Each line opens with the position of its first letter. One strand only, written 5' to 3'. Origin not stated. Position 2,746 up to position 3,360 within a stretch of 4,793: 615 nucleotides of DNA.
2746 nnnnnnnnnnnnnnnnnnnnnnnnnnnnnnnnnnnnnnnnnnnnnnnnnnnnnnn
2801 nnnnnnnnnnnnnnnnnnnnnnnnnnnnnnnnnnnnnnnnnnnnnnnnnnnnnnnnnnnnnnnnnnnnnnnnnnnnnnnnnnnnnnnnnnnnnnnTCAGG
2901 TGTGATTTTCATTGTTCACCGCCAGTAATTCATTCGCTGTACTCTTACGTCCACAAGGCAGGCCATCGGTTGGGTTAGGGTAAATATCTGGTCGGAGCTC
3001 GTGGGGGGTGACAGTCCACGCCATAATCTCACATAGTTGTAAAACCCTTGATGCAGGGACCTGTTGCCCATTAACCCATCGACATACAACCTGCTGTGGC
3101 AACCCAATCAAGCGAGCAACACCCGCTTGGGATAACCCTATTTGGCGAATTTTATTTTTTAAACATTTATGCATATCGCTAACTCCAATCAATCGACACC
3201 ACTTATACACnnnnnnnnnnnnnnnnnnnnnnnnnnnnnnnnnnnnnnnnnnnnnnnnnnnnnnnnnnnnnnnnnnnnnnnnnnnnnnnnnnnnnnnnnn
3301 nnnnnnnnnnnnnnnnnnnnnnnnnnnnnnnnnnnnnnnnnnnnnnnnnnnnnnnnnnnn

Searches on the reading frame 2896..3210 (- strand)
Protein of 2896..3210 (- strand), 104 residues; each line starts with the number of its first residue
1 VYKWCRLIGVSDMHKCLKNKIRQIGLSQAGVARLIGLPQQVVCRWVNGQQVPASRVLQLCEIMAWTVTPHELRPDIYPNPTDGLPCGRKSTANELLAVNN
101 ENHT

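Call 3: search_protein_families(library=pfam, proteins=[window:2896-3210:-], max_evalue=0.01)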
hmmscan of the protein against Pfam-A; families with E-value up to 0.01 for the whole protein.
window:2896-3210:- (104 aa): 4 families
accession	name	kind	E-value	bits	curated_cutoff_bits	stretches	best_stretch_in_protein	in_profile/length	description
PF15943.11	YdaS_toxin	-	1.3e-10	41.3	30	1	19-79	3-63/65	Bacterial toxin YdaS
PF01381.28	HTH_3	-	2.5e-05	24.7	23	1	18-60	2-44/55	Helix-turn-helix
PF13560.12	HTH_31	-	0.00071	20.3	27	1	25-62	14-53/64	Helix-turn-helix domain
PF13443.12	HTH_26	-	0.0057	17.3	22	1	20-63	5-50/63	Cro/C1-type HTH DNA-binding domain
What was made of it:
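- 2896..3174 (-): YdaS-family Cro-like gene, 92 aa from ATG 3174 (SD GGAG upstream). Pfam YdaS_toxin E 1.3e-10 and HTH_3 (call 3).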

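Call 54: search_protein_families(library=ncbifam, proteins=[window:2896-3174:-], max_evalue=0.01)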
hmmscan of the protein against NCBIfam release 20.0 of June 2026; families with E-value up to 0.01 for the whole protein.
window:2896-3174:- (92 aa): 2 families
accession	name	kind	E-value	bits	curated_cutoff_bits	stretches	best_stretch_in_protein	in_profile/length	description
NF046037.1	carphisopro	domain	0.0043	17.2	38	1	9-49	5-44/54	carph-isopro domain-containing protein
NF007257.0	PRK09706.1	subfamily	0.0069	16.2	101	1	5-51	10-57/135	transcriptional repressor DicA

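Call 61: search_protein_families(library=phrogs, proteins=[window:2896-3174:-], max_evalue=0.001)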
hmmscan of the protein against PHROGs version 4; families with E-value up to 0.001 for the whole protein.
window:2896-3174:- (92 aa): 6 families
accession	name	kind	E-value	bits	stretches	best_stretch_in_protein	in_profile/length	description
phrog_35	-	transcription regulation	4.3e-21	76.8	1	1-81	74-154/181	transcriptional repressor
phrog_4836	-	transcription regulation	1.5e-05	25.6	1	2-43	77-118/194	CII-like regulator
phrog_8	-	transcription regulation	0.00017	22.2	1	10-50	167-207/346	transcriptional regulator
phrog_2328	-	transcription regulation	0.00028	21.7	1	9-51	24-64/128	transcriptional repressor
phrog_409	-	transcription regulation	0.00034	22.2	1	9-50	21-60/127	transcriptional regulator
phrog_4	-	transcription regulation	0.00061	19.9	1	5-48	141-181/400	transcriptional repressor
